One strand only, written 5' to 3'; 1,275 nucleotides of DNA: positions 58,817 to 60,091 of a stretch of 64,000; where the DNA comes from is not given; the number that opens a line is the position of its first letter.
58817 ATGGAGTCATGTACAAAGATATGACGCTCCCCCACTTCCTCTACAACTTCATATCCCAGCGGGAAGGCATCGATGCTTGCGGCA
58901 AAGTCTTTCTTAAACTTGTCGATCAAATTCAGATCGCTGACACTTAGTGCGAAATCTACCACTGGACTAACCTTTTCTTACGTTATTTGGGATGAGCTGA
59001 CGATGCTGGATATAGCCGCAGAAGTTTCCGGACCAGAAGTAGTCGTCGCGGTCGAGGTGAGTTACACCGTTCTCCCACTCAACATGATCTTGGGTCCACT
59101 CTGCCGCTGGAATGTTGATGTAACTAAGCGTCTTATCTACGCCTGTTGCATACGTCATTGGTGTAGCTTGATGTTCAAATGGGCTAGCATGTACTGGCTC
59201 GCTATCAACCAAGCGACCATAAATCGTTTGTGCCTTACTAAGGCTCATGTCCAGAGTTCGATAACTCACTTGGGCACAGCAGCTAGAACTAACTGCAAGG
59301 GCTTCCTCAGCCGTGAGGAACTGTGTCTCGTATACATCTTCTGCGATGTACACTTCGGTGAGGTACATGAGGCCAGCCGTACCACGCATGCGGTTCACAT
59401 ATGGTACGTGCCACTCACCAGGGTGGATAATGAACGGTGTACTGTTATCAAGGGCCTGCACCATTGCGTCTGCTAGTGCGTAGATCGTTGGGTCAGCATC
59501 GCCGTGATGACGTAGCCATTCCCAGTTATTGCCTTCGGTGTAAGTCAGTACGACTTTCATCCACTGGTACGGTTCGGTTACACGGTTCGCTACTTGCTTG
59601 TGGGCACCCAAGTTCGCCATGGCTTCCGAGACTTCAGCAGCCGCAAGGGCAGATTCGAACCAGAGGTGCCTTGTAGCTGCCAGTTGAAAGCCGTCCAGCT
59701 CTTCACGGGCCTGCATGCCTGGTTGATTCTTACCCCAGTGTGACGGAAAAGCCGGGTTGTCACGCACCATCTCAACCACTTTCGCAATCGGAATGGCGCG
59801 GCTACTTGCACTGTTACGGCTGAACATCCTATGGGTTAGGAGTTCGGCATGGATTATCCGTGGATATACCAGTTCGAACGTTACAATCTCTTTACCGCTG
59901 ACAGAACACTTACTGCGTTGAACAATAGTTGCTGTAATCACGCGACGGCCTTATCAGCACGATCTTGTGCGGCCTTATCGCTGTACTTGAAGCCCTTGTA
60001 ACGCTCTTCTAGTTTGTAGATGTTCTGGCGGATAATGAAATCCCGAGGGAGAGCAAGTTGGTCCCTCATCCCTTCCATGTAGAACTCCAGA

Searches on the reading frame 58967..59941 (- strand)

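Call 15: search_protein_families(library=phrogs, max_evalue=0.00001, proteins=[window:58967-59941:-])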
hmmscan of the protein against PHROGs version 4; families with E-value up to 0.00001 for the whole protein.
window:58967-59941:- (324 aa): 1 family
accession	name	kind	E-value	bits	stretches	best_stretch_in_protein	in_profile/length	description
phrog_85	-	DNA, RNA and nucleotide metabolism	3.4e-95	321.3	1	13-321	425-703/866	thymidylate synthase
